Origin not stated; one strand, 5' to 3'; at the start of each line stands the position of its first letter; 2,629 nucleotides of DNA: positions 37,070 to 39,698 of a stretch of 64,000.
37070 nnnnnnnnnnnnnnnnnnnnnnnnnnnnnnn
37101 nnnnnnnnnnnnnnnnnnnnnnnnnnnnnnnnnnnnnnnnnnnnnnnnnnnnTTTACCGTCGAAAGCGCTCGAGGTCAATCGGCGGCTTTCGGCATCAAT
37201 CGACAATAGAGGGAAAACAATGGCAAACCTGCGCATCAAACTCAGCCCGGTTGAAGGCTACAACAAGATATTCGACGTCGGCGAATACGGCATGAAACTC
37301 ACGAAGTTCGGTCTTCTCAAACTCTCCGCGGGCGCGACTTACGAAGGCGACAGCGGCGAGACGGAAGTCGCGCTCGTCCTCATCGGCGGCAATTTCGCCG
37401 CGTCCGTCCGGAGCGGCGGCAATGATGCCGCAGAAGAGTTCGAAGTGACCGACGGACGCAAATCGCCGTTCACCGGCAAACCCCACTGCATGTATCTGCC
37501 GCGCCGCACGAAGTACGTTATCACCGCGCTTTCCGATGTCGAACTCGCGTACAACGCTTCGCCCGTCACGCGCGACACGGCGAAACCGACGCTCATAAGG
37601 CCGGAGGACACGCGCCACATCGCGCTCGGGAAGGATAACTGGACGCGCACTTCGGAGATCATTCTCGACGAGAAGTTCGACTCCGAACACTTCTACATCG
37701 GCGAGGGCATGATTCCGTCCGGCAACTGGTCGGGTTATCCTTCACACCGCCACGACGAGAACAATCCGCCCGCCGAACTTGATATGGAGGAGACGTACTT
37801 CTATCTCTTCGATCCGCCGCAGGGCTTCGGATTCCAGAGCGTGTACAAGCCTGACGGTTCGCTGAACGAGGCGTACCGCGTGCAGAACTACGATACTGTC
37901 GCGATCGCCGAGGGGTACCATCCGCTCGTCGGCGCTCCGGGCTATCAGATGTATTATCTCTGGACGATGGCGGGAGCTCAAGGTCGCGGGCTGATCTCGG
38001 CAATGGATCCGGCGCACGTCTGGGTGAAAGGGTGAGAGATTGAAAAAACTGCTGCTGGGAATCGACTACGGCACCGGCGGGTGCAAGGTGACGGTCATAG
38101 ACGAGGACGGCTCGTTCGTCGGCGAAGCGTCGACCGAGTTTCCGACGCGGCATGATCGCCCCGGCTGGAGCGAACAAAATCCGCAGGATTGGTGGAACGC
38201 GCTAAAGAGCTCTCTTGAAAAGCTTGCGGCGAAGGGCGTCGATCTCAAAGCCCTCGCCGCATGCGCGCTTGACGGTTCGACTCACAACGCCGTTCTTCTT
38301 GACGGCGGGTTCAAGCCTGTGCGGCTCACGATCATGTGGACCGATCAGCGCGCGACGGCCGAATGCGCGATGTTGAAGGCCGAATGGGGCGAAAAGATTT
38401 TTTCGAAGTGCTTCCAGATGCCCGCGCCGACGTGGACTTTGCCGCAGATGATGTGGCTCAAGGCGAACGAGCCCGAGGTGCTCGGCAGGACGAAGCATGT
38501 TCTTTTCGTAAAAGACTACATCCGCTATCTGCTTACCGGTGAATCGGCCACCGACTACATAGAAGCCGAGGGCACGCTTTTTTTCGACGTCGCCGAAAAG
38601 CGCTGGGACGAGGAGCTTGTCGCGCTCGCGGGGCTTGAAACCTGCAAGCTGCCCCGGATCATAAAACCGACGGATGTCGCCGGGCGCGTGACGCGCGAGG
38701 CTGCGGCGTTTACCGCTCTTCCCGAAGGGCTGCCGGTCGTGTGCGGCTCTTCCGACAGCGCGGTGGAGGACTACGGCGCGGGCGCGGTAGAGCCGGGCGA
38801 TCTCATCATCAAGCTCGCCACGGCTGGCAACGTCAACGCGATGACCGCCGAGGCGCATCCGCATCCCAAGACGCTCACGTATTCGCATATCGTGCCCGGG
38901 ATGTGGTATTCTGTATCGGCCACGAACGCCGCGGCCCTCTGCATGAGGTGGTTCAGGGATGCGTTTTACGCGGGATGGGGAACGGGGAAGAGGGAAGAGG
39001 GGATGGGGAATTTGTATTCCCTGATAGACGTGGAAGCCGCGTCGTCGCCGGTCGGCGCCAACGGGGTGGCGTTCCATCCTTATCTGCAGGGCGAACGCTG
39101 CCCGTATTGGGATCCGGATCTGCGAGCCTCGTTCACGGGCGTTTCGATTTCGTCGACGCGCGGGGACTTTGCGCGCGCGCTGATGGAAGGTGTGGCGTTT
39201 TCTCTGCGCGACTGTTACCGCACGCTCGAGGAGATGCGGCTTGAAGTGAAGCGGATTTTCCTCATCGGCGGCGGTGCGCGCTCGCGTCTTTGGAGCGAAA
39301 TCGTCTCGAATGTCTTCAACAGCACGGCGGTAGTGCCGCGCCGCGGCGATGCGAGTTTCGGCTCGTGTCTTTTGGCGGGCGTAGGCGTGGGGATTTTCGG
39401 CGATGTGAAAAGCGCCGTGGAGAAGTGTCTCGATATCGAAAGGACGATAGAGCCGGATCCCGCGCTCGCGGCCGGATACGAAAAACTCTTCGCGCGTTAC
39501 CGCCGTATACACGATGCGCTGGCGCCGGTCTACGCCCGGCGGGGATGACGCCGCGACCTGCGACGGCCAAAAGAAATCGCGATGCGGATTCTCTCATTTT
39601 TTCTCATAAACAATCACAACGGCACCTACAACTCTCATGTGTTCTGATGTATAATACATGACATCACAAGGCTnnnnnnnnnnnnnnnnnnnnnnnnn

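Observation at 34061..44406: DeoR-linked nine-gene catabolic locus mixing lower inositol-pathway enzymes with FucI-like, FGGY and GlcD/GlcF-like enzymes: an unassigned sugar or polyol pathway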

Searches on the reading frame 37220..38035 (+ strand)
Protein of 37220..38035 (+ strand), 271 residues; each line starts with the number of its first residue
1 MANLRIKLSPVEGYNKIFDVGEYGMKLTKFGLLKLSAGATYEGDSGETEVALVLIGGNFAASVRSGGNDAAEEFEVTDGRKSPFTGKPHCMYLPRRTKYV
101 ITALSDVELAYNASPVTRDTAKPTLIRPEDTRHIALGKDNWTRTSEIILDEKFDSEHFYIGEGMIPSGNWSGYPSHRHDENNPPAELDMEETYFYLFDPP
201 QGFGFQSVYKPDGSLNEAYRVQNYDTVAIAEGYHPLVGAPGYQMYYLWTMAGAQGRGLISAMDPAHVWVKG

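Call 3: search_protein_families(library=pfam, proteins=[window:37220-38035:+])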
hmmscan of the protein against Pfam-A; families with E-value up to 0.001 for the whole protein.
window:37220-38035:+ (271 aa): 1 family
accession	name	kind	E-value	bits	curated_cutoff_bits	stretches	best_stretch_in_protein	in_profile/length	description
PF04962.18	KduI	-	8.5e-72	242.1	23.9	1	23-269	23-262/262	KduI/IolB family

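Call 4: search_protein_families(library=ncbifam, proteins=[window:37220-38035:+])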
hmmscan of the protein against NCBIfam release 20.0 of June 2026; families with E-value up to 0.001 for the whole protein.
window:37220-38035:+ (271 aa): 1 family
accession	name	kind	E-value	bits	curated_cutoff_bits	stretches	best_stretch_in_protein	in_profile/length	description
TIGR04378.1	myo_inos_iolB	equivalog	1.8e-61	207.9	205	1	24-270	9-247/247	5-deoxy-glucuronate isomerase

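Call 29: list_cluster_members(proteins=[P0121, window:37220-38032:+, window:39674-41131:+, window:42265-43101:+, window:38040-39545:+])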
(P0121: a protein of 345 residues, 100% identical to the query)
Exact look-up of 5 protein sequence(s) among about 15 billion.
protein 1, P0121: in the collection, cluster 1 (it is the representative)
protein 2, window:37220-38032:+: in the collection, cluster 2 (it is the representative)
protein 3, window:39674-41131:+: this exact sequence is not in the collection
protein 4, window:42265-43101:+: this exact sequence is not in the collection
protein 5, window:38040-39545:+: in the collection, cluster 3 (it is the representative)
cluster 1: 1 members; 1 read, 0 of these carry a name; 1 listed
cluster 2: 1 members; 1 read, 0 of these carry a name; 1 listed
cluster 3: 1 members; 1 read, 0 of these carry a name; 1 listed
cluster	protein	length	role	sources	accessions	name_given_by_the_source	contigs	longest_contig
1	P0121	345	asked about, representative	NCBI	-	-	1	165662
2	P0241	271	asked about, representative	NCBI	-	-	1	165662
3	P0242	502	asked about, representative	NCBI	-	-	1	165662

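Call 52: search_solved_structures(query=window:37220-38032:+, max_evalue=0.001)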
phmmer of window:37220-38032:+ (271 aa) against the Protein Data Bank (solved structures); distinct sequences matched with E-value up to 0.001: 1.
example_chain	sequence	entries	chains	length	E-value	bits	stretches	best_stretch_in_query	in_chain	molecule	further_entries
2qjv_A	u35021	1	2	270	5.7e-31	111.1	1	22-269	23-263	Uncharacterized IolB-like protein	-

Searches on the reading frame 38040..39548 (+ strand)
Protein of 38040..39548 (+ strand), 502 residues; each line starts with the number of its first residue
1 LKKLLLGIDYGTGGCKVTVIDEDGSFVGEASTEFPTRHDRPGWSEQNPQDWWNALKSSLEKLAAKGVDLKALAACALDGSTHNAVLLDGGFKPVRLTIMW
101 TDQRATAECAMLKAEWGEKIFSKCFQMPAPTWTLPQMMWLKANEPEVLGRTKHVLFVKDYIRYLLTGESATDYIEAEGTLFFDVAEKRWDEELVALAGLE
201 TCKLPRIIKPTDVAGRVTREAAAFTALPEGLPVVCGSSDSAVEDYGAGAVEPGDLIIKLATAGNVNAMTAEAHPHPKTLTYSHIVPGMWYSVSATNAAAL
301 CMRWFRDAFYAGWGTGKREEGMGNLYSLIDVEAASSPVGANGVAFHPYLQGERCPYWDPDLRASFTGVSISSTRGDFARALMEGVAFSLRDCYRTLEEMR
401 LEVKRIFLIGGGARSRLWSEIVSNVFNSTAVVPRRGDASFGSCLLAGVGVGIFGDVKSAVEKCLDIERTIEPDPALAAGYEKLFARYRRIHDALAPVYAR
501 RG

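Call 3: search_protein_families(library=pfam, proteins=[window:38040-39548:+])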
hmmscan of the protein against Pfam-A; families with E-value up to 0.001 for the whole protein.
window:38040-39548:+ (502 aa): 2 families
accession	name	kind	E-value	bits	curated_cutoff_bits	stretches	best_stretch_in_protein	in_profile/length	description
PF00370.27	FGGY_N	-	4.6e-52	177.5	28.8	1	5-241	2-240/245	FGGY family of carbohydrate kinases, N-terminal domain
PF02782.22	FGGY_C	-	7.8e-30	104.6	27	1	280-448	29-196/198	FGGY family of carbohydrate kinases, C-terminal domain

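Call 4: search_protein_families(library=ncbifam, proteins=[window:38040-39548:+])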
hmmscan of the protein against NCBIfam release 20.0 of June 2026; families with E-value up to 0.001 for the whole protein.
window:38040-39548:+ (502 aa): 12 families
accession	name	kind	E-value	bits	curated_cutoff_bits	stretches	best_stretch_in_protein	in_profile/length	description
TIGR01312.1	XylB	equivalog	1e-117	393.6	380.25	1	6-490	1-479/481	xylulokinase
TIGR01314.1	gntK_FGGY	equivalog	8.1e-72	242.3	648.55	1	5-494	2-493/505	gluconokinase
NF011601.0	PRK15027.1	equivalog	7.3e-71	239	912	1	5-498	2-483/484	xylulokinase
NF008187.0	PRK10939.1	equivalog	3.4e-56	190.9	528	1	2-492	3-501/521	autoinducer-2 kinase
NF003154.0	PRK04123.1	equivalog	1.7e-38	132.7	428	1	2-494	3-537/554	ribulokinase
TIGR01311.1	glycerol_kin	equivalog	4.1e-38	131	590.35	2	4-239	2-242/496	glycerol kinase GlpK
NF000756.0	PRK00047.1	subfamily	3.1e-36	124.7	498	1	2-473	4-474/502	glycerol kinase GlpK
TIGR02628.1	fuculo_kin_coli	equivalog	2.5e-33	115.7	470.9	1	8-472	6-464/465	L-fuculokinase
TIGR01315.1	5C_CHO_kinase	subfamily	4e-28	98.4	408.7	1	5-477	2-519/541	FGGY family pentulose kinase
TIGR01234.1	L-ribulokinase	equivalog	9.5e-25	87.3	583.25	1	43-493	53-529/536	ribulokinase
TIGR02627.1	rhamnulo_kin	equivalog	2.7e-21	75.7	527.95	1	55-219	54-216/454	rhamnulokinase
NF007925.0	PRK10640.1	equivalog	6.8e-21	74.2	639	1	54-217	59-220/489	rhamnulokinase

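Call 51: search_solved_structures(query=window:38040-39545:+, max_evalue=1e-20)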
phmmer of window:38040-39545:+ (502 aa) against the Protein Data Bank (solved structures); distinct sequences matched with E-value up to 1e-20: 32.
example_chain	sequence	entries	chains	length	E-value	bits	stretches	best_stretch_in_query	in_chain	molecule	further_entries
5vm1_A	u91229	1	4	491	1.4e-76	261.2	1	4-494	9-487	Xylulokinase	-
2itm_A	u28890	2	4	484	3e-68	233.7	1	5-498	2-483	Xylulose kinase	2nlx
3ifr_A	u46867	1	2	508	3.8e-60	207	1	5-500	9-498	Carbohydrate kinase, FGGY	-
3hz6_A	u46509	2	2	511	2.3e-48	168.1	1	8-432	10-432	Xylulokinase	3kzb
3gbt_A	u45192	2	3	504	4e-48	167.3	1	3-500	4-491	Gluconate kinase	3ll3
6k78_B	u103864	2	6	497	2.1e-41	145.1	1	1-473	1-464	Glycerol kinase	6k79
2zf5_O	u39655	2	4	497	2.5e-41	144.9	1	1-473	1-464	Glycerol kinase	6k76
5ya0_A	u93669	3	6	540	2.5e-41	144.9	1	3-485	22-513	Autoinducer-2 kinase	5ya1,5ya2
6k78_A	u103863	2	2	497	3e-41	144.6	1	1-473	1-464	Glycerol kinase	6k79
2dpn_A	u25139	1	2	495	2.1e-35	125.3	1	4-489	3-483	Glycerol kinase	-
9lzi_A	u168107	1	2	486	9.5e-32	113.3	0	3-218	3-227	glycerol kinase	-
9lyu_A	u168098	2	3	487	9.5e-32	113.3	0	3-218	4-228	glycerol kinase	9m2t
9lyy_A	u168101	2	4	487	9.5e-32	113.3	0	3-218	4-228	glycerol kinase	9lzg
9lyu_B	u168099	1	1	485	1.1e-31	113.1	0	3-218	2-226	glycerol kinase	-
3d7e_O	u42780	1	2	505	9.9e-31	109.9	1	2-458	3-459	Glycerol kinase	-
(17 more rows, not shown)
